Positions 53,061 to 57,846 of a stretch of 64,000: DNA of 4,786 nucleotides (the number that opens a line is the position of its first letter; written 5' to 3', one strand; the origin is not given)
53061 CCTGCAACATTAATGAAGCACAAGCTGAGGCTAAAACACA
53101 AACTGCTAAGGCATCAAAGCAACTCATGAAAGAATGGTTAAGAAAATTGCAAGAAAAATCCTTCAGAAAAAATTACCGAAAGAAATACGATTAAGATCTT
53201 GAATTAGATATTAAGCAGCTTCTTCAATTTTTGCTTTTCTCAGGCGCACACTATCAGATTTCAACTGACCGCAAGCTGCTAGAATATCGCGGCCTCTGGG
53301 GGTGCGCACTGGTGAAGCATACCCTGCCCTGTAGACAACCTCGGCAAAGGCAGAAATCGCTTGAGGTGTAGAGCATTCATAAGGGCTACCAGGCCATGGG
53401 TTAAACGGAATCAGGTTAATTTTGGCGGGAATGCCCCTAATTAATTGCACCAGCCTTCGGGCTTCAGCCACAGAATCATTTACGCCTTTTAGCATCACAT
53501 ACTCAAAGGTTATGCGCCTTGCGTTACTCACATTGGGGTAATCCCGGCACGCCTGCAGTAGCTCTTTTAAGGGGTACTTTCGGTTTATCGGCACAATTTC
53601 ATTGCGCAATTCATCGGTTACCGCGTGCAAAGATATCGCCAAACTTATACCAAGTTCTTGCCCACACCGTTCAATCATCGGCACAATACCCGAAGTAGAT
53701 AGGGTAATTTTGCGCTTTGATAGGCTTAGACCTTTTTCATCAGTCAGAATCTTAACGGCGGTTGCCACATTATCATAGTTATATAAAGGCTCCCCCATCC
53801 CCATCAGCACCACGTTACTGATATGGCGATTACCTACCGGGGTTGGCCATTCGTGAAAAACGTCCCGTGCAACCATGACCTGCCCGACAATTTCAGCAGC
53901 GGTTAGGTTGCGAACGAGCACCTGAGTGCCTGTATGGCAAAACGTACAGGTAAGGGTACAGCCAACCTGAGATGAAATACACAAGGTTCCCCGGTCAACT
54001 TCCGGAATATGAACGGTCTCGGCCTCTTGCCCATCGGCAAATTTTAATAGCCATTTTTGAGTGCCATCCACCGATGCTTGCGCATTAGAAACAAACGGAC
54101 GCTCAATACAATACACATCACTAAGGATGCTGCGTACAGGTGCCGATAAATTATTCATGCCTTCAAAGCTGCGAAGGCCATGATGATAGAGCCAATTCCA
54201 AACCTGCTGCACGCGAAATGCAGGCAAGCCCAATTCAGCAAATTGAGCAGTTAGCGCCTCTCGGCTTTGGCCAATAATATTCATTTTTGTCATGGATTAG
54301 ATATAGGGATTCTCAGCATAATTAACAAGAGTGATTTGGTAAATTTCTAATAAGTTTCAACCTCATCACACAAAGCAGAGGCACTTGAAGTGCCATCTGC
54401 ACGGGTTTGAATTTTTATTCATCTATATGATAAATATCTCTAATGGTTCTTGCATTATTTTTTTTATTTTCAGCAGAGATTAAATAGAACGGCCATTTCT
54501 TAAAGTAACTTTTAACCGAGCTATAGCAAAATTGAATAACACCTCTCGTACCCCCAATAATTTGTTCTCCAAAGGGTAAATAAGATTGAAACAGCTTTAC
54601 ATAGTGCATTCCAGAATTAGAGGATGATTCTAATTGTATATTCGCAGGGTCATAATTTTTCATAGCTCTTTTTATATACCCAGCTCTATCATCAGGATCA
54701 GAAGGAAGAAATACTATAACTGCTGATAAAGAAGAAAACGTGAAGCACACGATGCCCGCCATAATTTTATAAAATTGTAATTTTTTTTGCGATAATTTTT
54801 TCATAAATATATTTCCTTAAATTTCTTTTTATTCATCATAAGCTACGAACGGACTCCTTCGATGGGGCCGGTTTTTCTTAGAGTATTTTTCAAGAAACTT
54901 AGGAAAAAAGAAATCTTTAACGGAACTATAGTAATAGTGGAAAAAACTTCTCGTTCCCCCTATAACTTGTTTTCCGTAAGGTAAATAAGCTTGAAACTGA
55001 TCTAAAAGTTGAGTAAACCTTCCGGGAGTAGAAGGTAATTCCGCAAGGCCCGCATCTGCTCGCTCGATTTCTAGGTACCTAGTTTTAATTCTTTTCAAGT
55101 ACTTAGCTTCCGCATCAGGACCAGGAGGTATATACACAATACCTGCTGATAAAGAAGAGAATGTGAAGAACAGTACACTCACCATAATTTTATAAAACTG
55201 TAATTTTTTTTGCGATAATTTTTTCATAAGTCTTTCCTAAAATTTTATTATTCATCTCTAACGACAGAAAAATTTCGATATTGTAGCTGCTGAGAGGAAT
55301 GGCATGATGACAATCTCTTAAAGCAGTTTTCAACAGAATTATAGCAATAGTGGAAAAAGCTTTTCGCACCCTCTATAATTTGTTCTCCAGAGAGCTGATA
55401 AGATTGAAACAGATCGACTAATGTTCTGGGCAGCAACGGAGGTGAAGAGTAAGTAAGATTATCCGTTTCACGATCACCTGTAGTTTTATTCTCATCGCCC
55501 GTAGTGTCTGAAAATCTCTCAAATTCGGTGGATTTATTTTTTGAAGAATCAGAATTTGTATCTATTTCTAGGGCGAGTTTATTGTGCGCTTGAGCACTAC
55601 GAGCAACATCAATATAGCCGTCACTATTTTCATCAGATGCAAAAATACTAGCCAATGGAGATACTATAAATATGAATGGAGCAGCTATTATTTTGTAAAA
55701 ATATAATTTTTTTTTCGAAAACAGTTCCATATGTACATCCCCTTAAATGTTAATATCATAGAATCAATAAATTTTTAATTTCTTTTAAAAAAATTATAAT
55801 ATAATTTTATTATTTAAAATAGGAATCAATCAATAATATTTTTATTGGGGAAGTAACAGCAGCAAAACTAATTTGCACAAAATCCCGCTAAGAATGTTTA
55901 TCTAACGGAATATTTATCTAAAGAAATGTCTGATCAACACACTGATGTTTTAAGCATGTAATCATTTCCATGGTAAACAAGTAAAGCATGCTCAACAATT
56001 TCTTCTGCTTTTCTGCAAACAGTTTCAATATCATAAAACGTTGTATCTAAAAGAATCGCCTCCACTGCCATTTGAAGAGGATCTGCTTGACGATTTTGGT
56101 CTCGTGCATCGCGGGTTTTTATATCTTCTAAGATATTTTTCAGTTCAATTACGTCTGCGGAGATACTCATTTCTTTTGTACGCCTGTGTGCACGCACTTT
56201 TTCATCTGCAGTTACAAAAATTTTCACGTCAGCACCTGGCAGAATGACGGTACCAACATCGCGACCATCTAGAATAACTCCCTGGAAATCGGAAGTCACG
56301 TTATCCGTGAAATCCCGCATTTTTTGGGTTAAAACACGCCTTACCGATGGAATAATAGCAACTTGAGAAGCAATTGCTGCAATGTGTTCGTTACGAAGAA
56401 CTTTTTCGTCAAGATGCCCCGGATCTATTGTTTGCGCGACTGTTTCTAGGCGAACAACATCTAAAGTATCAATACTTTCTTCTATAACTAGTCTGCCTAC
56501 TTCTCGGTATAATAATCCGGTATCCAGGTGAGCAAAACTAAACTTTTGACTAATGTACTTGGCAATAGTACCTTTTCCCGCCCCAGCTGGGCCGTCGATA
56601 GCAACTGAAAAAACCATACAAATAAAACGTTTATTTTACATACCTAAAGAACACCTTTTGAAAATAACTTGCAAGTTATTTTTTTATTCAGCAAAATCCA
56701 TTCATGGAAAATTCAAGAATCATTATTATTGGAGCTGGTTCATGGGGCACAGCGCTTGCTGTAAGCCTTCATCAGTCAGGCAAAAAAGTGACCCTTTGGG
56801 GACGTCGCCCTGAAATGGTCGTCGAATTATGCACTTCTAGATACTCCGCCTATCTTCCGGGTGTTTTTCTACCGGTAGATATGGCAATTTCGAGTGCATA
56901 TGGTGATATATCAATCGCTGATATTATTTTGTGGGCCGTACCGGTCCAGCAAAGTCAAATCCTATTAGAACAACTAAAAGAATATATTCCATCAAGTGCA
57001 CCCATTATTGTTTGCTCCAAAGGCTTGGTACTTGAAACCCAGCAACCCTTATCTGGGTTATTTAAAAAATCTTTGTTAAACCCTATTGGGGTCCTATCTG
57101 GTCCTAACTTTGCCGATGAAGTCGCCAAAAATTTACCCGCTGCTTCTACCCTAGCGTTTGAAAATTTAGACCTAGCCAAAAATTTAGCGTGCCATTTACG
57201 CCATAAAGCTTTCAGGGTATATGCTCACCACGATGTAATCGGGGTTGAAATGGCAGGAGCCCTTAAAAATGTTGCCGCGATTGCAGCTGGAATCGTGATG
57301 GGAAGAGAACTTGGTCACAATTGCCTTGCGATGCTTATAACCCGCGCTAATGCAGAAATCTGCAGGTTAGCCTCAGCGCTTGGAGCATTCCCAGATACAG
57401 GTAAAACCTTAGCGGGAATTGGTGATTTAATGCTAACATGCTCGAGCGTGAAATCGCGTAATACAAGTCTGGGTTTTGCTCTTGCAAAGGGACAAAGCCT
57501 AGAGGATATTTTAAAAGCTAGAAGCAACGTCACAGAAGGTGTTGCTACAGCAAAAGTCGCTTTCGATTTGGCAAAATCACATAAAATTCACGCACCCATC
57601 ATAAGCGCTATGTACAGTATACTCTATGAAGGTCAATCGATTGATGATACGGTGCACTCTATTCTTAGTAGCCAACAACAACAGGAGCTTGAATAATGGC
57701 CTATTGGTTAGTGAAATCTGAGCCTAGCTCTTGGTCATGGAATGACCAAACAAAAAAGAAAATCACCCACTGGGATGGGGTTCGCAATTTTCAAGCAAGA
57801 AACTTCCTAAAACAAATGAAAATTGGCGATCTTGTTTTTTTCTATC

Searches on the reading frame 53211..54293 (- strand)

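Call 63: search_protein_families(library=pfam, proteins=[window:53211-54293:-], max_evalue=0.0001)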
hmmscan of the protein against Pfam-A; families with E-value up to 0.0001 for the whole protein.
window:53211-54293:- (360 aa): 2 families
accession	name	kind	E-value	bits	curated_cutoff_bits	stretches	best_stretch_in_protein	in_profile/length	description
PF04055.27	Radical_SAM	-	7.3e-16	59.2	29.5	1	107-278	2-162/166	Radical SAM superfamily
PF21016.3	RlmN_N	-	2.4e-14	53.3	24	1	4-63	1-60/60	Ribosomal RNA large subunit methyltransferase N-terminal domain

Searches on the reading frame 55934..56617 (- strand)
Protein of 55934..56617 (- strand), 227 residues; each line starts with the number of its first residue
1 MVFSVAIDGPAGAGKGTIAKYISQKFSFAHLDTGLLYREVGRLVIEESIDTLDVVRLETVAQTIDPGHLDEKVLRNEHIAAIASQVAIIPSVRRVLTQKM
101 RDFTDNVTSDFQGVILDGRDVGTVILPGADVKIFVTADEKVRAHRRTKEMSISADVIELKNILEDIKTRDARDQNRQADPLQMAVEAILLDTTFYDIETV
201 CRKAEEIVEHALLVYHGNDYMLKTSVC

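Call 63: search_protein_families(library=pfam, proteins=[window:55934-56617:-], max_evalue=0.0001)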
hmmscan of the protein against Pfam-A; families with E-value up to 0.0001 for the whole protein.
window:55934-56617:- (227 aa): 4 families
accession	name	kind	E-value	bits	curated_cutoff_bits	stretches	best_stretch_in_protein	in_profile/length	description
PF02224.24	Cytidylate_kin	-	7.1e-53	179.9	26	1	5-208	1-209/211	Cytidylate kinase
PF13189.12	Cytidylate_kin2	-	1.1e-07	32.7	28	1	5-157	2-139/176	Cytidylate kinase-like family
PF13207.12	AAA_17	-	8.5e-07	29.8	27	1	9-64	2-61/136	AAA domain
PF00406.28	ADK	-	1.8e-05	25.4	26.8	1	9-39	3-33/151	Adenylate kinase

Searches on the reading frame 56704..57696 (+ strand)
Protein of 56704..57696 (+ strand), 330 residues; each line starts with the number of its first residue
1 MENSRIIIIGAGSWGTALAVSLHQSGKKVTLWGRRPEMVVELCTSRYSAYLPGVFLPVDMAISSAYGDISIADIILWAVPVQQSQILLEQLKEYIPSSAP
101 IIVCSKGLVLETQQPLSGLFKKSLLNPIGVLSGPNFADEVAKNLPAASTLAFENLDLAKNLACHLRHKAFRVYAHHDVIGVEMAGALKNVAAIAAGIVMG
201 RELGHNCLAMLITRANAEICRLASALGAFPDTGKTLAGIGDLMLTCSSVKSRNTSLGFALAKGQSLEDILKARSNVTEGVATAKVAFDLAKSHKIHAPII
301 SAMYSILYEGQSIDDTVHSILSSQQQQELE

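Call 63: search_protein_families(library=pfam, proteins=[window:56704-57696:+], max_evalue=0.0001)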
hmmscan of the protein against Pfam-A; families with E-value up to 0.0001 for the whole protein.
window:56704-57696:+ (330 aa): 6 families
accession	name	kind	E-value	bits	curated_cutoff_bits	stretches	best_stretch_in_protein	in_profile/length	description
PF07479.19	NAD_Gly3P_dh_C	-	4e-46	157.2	25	1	177-317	1-141/142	NAD-dependent glycerol-3-phosphate dehydrogenase C-terminus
PF01210.29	NAD_Gly3P_dh_N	-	1.3e-34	119.9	23.1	1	6-157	2-157/158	NAD-dependent glycerol-3-phosphate dehydrogenase N-terminus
PF20618.3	GPD_NAD_C_bact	-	2.9e-18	66.6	27.6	1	237-302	1-65/66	Bacterial GPD, NAD-dependent C-terminal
PF02558.23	ApbA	-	1.4e-10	41.4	22.2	1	6-116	1-109/150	Ketopantoate reductase PanE/ApbA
PF03807.23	F420_oxidored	-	1.2e-06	29.4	21.6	1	5-95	1-82/94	NADP oxidoreductase coenzyme F420-dependent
PF00070.33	Pyr_redox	-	1.3e-05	26.1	22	0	5-39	1-35/82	Pyridine nucleotide-disulphide oxidoreductase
